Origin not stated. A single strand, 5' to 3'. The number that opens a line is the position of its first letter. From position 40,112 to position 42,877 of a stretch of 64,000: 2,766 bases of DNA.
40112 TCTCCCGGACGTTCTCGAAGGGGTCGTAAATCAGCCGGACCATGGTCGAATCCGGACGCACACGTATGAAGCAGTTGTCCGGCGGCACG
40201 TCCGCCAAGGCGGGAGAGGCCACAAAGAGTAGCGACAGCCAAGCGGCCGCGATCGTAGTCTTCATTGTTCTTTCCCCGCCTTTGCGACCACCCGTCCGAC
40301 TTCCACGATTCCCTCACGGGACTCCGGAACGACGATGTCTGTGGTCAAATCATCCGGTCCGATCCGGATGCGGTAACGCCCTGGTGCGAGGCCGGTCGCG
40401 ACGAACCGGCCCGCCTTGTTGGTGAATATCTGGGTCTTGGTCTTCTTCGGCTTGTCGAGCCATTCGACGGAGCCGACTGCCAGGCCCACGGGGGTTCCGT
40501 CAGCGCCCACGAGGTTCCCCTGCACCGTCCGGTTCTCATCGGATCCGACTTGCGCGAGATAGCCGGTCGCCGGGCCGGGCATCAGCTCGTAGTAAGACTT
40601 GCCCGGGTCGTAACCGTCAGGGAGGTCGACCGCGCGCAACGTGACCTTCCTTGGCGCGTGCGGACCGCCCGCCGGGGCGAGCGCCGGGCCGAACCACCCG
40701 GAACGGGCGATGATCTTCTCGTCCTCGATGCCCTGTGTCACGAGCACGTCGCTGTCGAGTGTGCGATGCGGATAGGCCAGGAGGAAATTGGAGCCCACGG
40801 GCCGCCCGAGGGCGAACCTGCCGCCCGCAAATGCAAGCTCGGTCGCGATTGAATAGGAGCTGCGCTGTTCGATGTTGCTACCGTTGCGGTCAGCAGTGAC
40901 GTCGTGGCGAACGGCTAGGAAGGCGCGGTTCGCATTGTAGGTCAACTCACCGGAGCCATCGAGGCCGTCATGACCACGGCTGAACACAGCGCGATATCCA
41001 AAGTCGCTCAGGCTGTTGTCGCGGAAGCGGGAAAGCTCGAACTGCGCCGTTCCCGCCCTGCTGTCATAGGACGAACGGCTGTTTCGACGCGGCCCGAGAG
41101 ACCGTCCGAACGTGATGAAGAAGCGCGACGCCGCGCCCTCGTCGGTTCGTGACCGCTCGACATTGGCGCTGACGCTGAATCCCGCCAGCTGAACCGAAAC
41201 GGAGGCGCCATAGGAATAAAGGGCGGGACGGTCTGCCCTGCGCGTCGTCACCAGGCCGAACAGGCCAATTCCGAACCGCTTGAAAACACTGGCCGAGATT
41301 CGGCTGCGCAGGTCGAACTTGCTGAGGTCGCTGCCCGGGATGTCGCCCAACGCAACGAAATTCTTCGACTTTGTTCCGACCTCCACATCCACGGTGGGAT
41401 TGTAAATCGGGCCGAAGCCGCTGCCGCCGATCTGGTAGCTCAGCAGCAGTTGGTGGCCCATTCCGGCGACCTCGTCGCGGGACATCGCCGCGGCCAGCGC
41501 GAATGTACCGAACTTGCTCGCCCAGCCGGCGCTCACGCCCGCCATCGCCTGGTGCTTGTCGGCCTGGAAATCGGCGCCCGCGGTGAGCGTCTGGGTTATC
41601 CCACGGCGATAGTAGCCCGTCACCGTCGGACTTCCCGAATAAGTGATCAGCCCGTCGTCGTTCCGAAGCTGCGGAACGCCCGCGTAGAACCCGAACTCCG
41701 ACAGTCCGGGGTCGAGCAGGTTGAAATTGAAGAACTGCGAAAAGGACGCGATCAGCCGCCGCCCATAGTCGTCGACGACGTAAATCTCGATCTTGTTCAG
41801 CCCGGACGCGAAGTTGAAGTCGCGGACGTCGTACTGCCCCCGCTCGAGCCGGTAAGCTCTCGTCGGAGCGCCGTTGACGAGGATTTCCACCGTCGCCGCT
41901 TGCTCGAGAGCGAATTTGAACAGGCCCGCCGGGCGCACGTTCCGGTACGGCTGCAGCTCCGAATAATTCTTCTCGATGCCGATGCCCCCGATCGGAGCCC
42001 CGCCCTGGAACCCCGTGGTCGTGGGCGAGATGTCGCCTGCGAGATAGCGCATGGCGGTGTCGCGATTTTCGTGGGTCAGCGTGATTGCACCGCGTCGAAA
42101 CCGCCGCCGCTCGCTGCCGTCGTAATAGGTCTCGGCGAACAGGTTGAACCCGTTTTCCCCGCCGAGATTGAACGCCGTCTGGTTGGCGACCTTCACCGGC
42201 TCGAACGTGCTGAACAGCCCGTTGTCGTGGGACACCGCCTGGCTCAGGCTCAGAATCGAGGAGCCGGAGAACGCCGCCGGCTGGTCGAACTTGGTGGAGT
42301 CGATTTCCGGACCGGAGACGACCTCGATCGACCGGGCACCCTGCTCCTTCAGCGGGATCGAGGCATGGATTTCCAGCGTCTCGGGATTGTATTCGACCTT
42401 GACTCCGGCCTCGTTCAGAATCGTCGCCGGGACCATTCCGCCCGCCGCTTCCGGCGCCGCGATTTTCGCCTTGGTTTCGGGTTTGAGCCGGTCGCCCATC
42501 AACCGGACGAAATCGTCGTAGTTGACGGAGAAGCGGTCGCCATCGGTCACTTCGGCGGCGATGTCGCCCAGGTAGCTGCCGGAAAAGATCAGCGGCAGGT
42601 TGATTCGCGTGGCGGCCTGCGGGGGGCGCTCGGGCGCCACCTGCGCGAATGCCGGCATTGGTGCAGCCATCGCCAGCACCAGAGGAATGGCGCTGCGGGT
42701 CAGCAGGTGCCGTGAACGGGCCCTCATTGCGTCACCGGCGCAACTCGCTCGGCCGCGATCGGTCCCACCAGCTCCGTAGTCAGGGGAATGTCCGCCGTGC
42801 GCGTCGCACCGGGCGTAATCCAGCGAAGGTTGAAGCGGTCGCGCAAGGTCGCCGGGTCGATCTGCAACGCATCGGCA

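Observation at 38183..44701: Six-gene chaperone-usher pilus with two chaperones, a post-adhesin subunit and a convergent LuxR regulator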

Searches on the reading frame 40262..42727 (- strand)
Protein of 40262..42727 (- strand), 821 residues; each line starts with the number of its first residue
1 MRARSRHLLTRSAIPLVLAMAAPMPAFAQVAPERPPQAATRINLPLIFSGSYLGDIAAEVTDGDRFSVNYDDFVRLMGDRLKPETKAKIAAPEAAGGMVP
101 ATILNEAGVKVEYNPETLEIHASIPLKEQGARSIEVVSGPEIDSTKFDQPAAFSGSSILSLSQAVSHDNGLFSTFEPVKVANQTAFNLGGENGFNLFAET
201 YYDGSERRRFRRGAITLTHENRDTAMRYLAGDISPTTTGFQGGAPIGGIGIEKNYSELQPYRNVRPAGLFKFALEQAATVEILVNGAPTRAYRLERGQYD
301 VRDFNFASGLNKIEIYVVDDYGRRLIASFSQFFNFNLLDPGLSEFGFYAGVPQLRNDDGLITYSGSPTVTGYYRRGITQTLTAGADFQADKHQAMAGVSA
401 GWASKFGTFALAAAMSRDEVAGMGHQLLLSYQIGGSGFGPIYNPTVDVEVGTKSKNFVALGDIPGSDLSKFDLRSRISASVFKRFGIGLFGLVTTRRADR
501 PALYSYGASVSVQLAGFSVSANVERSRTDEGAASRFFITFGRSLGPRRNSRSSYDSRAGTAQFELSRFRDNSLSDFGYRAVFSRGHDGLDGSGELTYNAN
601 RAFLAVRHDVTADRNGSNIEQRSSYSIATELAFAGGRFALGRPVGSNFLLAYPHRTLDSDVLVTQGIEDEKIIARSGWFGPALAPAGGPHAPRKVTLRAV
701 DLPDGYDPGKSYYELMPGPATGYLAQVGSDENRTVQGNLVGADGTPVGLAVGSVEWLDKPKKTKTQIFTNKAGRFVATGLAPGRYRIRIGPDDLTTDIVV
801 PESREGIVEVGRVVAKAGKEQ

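Call 4: search_protein_families(library=pfam, proteins=[window:40262-42727:-], max_evalue=0.1)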
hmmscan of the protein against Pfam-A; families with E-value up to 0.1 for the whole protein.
window:40262-42727:- (821 aa): 1 family
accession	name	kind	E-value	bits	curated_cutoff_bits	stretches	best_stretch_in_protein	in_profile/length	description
PF13620.12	CarboxypepD_reg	-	5.5e-05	23.9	32.3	1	734-789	1-54/82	Carboxypeptidase regulatory-like domain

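Call 5: search_protein_families(library=ncbifam, proteins=[window:40262-42727:-], max_evalue=0.1)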
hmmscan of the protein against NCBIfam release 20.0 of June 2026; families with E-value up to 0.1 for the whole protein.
window:40262-42727:- (821 aa): 0 families

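Call 6: search_solved_structures(query=window:40262-42727:-, max_evalue=10)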
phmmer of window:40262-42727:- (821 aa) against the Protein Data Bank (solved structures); distinct sequences matched with E-value up to 10: 0.

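Call 7: find_homologous_proteins(query=window:40262-42727:-, max_evalue=0.001)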
Query window:40262-42727:- (821 aa): 35 proteins with E <= 0.001 among 8000 candidates.
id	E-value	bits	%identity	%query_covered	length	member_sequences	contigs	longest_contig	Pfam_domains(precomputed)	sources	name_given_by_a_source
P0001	0.0e+0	1834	100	100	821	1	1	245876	-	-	-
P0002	0.0e+0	1115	62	98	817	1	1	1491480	-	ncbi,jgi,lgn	jgi:outer membrane usher protein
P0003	0.0e+0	1087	61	96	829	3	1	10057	-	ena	-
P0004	0.0e+0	1061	62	95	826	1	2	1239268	PF13620.13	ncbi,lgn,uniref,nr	ncbi:hypothetical protein [Sphingomonas arenae]|uniref:hypothetical protein n=1 Tax=Sphingomonas are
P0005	0.0e+0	1060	61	95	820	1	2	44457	PF13620.13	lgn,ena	-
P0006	2.7e-258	878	50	96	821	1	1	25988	-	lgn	-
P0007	2.9e-188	646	60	44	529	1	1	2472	PF13620.13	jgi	-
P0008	6.3e-187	642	43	98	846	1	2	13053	-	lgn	-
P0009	5.0e-183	629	42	95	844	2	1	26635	-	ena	-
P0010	7.5e-116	407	35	100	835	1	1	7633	PF00577.27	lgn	-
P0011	2.3e-93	332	31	97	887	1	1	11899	-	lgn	-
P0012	2.8e-93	332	31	98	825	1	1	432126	-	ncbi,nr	ncbi:fimbrial biogenesis outer membrane usher protein [Sphingomonas tagetis]|nr:fimbrial biogenesis 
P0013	3.0e-93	332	31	98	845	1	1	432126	-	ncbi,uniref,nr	ncbi:fimbrial biogenesis outer membrane usher protein [Sphingomonas sp. MG17]|uniref:Fimbrial biogen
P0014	3.9e-93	331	31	95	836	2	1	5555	PF00577.27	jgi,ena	jgi:outer membrane usher protein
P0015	1.7e-92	329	31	95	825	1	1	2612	PF00577.27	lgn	-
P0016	3.6e-92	328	31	98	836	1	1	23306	PF00577.27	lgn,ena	-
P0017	1.4e-91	326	31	97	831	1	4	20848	PF00577.27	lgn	-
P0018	1.7e-90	323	31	95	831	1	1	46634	PF00577.27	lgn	-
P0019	1.2e-89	320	30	97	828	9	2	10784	PF00577.27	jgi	jgi:outer membrane usher protein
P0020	9.1e-89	317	30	95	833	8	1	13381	PF00577.27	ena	-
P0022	1.6e-88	316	30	95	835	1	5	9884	PF00577.27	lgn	-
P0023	2.3e-88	316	31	96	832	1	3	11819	PF00577.27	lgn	-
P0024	1.1e-86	310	30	96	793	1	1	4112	PF00577.27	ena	-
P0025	1.9e-85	306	30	97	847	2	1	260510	PF00577.27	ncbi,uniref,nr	ncbi:fimbria/pilus outer membrane usher protein [Novosphingobium jiangmenense]|uniref:Fimbrial bioge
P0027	1.4e-83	300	30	95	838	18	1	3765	PF00577.27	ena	-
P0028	2.0e-82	296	29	97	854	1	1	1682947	PF00577.27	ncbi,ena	-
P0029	6.7e-80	288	30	96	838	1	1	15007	PF00577.27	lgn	-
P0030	7.8e-80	287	29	98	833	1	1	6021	PF00577.27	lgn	-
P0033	9.9e-76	274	28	97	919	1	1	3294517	PF00577.27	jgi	jgi:outer membrane usher protein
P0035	4.8e-9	53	28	23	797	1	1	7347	PF00577.27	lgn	-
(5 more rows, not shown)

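Call 9: search_solved_structures(query=A1, max_evalue=1)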
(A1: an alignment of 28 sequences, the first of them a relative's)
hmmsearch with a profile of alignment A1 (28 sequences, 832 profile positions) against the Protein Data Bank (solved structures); distinct sequences matched with E-value up to 1: 0.
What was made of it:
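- Tried and rejected: Sequence searches of the usher against Pfam, NCBIfam and the PDB, alone and as a 28-sequence profile: no usher hit (calls 4, 5, 6, 9).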

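Call 11: search_protein_families(library=pfam, alignment_id=A1, max_evalue=1)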
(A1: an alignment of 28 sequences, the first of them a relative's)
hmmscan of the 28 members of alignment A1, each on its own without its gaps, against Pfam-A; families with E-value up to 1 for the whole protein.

A. member 1, P0001 (821 aa): 1 family
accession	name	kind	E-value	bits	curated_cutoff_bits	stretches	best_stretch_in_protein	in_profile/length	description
PF13620.12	CarboxypepD_reg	-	5.5e-05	23.9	32.3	1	734-789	1-54/82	Carboxypeptidase regulatory-like domain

B. families by the number of members that match (of 28 scanned): 18 families
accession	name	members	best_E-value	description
PF13620.12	CarboxypepD_reg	25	1.4e-05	Carboxypeptidase regulatory-like domain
PF00577.26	Usher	20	1.7e-13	Outer membrane usher protein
PF16967.11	TcfC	4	0.0085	E-set like domain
PF19413.5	YaiO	2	0.005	YaiO membrane beta barrel domain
PF18990.6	DUF5723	1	0.016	Family of unknown function (DUF5723)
PF12857.13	TOBE_3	1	0.022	TOBE-like domain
PF19301.5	LigXa_C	1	0.032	LigXa C-terminal domain like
PF05751.16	FixH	1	0.045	FixH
PF17802.7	SpaA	1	0.068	Prealbumin-like fold domain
PF13464.11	RodZ_C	1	0.14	RodZ C-terminal domain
PF00498.31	FHA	1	0.15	FHA domain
PF19171.5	DUF5853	1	0.15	Family of unknown function (DUF5853)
PF14686.12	fn3_3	1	0.18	Polysaccharide lyase family 4, domain II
PF11838.14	ERAP1_C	1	0.19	ERAP1-like C-terminal domain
PF19077.6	Big_13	1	0.19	Bacterial Ig-like domain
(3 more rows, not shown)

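Call 12: find_related_loci(query=window:40262-42727:-, collection=genome_contigs, flank=8000)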
Query window:40262-42727:- (821 aa) in genome_contigs; peptide patterns used: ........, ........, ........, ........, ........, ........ (x = any residue, [..] = any of these).
111 stretches matched a pattern, but none encodes a relative of the query by tblastn (E <= 1e-3).

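Call 13: find_encoding_contigs(protein=P0002, flank=8000, max_places=3)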
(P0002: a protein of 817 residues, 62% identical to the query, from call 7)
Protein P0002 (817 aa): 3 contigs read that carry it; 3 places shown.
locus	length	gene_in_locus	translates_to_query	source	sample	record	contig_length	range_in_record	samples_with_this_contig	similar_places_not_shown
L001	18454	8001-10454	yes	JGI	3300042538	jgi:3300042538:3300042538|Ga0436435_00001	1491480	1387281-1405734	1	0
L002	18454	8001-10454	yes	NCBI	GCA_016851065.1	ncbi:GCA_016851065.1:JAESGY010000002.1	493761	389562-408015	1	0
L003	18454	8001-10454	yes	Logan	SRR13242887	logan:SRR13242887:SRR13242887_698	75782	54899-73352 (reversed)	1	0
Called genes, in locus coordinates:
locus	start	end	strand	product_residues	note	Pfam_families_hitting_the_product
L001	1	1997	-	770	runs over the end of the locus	PF08548:Peptidase_M10_C, PF00353:HemolysinCabind (weak), PF13517:FG-GAP_3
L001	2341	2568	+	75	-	-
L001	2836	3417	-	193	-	PF00072:Response_reg, PF08281:Sigma70_r4_2 (weak), PF00196:GerE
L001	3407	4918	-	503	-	PF05231:MASE1, PF02518:HATPase_c (weak)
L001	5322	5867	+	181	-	PF00196:GerE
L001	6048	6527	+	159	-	-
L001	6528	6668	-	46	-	-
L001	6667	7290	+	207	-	-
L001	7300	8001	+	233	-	-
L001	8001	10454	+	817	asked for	-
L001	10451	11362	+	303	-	PF05229:SCPU (faint)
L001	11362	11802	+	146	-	-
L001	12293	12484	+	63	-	-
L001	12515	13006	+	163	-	PF05443:ROS_MUCR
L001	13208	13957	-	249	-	-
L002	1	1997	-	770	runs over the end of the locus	PF08548:Peptidase_M10_C, PF00353:HemolysinCabind (weak), PF13517:FG-GAP_3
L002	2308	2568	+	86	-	PF07238:PilZ (weak)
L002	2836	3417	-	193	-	PF00072:Response_reg, PF08281:Sigma70_r4_2 (weak), PF00196:GerE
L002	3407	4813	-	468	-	PF00512:HisKA (faint), PF02518:HATPase_c (weak)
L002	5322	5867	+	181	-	PF00196:GerE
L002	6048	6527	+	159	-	-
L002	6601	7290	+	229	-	-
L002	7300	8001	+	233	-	-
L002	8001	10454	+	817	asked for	-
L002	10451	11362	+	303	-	PF05229:SCPU (faint)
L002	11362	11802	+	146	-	-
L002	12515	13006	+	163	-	PF05443:ROS_MUCR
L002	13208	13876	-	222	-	-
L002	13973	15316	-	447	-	PF00082:Peptidase_S8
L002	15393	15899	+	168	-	PF04542:Sigma70_r2, PF22029:PhyR_sigma2, PF08281:Sigma70_r4_2, PF04545:Sigma70_r4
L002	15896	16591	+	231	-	-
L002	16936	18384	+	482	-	PF10423:AMNp_N, PF01048:PNP_UDP_1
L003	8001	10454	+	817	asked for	-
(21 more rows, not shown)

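Call 14: find_encoding_contigs(protein=P0004, flank=8000, max_places=3)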
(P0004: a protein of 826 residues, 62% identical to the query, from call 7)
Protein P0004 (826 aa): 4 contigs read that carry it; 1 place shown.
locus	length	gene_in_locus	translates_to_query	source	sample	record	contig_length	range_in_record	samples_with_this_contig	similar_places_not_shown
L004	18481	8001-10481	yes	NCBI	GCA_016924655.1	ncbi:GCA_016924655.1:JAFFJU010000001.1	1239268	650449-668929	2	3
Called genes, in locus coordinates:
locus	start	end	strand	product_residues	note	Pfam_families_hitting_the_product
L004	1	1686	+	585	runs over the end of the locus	PF01368:DHH, PF02272:DHHA1, PF17768:RecJ_OB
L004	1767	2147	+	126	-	PF07885:Ion_trans_2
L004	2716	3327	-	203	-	PF00072:Response_reg, PF08281:Sigma70_r4_2 (weak), PF00196:GerE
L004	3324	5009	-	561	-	PF05231:MASE1 (weak), PF02518:HATPase_c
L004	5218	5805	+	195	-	PF00196:GerE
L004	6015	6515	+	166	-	-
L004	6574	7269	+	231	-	-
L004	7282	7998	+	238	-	-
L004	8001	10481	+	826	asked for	PF13620:CarboxypepD_reg (faint)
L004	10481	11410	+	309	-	PF05229:SCPU (faint)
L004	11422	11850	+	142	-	-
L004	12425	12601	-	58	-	-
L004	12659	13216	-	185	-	PF04347:FliO (weak)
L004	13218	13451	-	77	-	PF01052:FliMN_C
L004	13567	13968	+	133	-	PF00460:Flg_bb_rod (weak), PF06429:Flg_bbr_C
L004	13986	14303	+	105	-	PF02049:FliE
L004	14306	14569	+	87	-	PF01313:Bac_export_3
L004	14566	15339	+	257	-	PF01311:Bac_export_1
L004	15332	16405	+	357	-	PF01312:Bac_export_2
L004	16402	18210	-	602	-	PF00890:FAD_binding_2, PF01134:GIDA (faint), PF02910:Succ_DH_flav_C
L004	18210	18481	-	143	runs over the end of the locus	PF01127:Sdh_cyt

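Call 21: find_encoding_contigs(protein=P0012, flank=7000, max_places=1)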
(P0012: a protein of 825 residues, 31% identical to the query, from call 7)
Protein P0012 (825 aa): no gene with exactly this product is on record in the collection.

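Call 22: find_encoding_contigs(protein=P0025, flank=7000, max_places=1)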
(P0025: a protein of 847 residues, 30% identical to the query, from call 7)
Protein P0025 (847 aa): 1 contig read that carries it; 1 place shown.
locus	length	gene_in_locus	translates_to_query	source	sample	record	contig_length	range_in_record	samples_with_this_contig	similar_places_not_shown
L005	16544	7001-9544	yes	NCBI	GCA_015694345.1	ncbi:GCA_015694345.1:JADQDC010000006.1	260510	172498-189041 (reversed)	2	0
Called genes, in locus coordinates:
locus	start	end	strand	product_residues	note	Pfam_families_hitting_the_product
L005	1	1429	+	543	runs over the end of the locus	PF00501:AMP-binding, PF13193:AMP-binding_C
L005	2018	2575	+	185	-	-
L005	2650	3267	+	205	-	-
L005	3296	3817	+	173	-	-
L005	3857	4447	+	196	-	-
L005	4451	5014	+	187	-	-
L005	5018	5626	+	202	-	-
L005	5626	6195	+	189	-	-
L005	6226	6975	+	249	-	PF00345:PapD_N (weak)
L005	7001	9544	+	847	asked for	PF00577:Usher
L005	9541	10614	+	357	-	-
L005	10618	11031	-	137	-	-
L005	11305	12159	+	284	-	PF02735:Ku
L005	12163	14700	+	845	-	PF13298:LigD_N, PF01068:DNA_ligase_A_M, PF04679:DNA_ligase_A_C, PF21686:LigD_Prim-Pol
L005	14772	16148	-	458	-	PF00206:Lyase_1, PF10415:FumaraseC_C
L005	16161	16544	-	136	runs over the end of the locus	PF04120:Iron_permease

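Call 23: find_encoding_contigs(protein=P0033, flank=7000, max_places=1)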
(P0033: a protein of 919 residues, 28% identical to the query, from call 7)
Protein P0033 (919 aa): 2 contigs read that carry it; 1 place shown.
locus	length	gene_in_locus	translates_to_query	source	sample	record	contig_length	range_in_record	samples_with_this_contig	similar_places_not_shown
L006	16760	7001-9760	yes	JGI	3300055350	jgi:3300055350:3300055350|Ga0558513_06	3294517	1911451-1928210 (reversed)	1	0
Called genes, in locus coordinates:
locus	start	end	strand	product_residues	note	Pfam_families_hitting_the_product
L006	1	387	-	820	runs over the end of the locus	PF02515:CoA_transf_3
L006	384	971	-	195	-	PF02627:CMD (weak)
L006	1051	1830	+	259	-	PF00378:ECH_1, PF16113:ECH_2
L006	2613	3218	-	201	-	PF00196:GerE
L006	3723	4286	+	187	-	-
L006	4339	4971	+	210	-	-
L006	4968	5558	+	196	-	-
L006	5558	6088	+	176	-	-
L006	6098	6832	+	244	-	-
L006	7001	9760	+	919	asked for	PF00577:Usher (faint)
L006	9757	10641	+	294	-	-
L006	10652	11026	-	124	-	-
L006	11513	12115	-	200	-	PF14196:ATC_hydrolase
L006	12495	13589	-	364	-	PF20434:BD-FAE, PF07859:Abhydrolase_3, PF00326:Peptidase_S9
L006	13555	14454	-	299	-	PF00756:Esterase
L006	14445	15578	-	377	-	-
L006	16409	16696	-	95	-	-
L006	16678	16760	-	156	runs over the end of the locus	PF26345:ScoMcrA_N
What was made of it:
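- Ushers at about 30% identity sit in single-chaperone, multi-pilin clusters (calls 22, 23).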

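Call 29: find_related_loci(query=A2, collection=genome_contigs, flank=8000)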
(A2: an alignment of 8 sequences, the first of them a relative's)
Query A2 (821 aa) in genome_contigs; peptide patterns used: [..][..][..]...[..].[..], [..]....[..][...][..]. (x = any residue, [..] = any of these).
80 stretches matched a pattern; 5 encode a relative of the query (tblastn E <= 1e-3); 5 distinct loci.
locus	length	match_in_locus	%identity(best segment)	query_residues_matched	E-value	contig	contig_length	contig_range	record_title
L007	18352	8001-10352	62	33-816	0e+0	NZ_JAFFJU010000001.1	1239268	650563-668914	Sphingomonas arenae strain SYSU D00720 Scaffold1_1, whole genome shotgun sequence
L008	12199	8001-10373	42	30-816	9e-180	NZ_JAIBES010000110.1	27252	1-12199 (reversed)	MAG: Sphingopyxis sp. isolate BC_concoct.bin.48 BC_k141_42461, whole genome shotgun sequence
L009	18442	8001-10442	39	4-816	7e-175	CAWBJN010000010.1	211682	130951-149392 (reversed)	MAG: uncultured Alphaproteobacteria bacterium isolate MFD03250.bin.2.95 genome assembly, contig: contig_14889, whole gen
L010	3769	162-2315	27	104-814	5e-52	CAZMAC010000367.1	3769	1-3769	MAG TPA_asm: uncultured Hyphomicrobiaceae bacterium isolate SRP128890_co1_180 genome assembly, contig: NODE_32231_length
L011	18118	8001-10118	28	104-806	4e-50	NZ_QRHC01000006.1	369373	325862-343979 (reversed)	Vibrio maerlii strain G62 scaffold5.1, whole genome shotgun sequence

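Call 52: find_related_loci(query=A2, collection=metagenome_contigs, flank=7000)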
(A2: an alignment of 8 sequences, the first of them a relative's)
Query A2 (821 aa) in metagenome_contigs; peptide patterns used: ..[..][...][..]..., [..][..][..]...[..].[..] (x = any residue, [..] = any of these).
274 stretches matched a pattern; 2 encode a relative of the query (tblastn E <= 1e-3); 2 distinct loci.
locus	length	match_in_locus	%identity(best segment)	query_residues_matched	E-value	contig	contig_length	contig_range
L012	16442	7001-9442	62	13-820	0e+0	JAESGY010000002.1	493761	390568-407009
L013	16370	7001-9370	41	32-816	0e+0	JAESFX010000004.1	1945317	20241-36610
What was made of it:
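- Tried and rejected: The A2 scan gave only 5 loci and the metagenome scan only 2 (calls 29, 52).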

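Call 53: find_encoding_contigs(protein=P0005, flank=7000, max_places=1)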
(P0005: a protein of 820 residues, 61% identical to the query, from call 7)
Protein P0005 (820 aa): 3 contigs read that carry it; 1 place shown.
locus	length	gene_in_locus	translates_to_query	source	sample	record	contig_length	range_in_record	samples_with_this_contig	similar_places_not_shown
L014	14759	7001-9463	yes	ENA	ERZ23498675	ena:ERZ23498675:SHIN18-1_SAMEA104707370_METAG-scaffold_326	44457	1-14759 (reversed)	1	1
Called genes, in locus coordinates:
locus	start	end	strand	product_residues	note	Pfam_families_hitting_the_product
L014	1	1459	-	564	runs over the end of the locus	PF00115:COX1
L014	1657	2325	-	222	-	PF00072:Response_reg, PF13384:HTH_23 (faint), PF08281:Sigma70_r4_2 (weak), PF00196:GerE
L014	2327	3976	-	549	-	PF02518:HATPase_c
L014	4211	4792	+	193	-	PF00196:GerE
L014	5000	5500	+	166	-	-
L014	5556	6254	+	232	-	PF00345:PapD_N (faint)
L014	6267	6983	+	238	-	-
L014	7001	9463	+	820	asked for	PF13620:CarboxypepD_reg (faint)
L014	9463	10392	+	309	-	PF05229:SCPU (faint)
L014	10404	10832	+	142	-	-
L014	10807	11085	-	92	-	-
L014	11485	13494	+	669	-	-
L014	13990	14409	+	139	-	PF12616:DUF3775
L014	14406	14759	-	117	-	?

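Call 54: find_encoding_contigs(protein=P0006, flank=7000, max_places=1)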
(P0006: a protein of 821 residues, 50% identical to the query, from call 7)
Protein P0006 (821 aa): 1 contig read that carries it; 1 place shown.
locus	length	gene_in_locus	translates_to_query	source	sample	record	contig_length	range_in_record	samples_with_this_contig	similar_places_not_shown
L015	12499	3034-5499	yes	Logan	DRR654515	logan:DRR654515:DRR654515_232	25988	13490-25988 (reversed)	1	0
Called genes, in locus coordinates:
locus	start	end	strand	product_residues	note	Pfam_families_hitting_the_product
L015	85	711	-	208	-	PF00196:GerE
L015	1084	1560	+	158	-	-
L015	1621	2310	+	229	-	-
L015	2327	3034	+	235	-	-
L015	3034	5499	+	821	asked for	-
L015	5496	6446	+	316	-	-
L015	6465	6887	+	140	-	-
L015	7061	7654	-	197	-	PF00072:Response_reg, PF08281:Sigma70_r4_2 (weak), PF00196:GerE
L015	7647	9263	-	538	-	PF05231:MASE1, PF02518:HATPase_c (weak)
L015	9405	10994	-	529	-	-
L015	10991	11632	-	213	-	PF13489:Methyltransf_23, PF08241:Methyltransf_11, PF13649:Methyltransf_25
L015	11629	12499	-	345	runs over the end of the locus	PF00535:Glycos_transf_2 (weak)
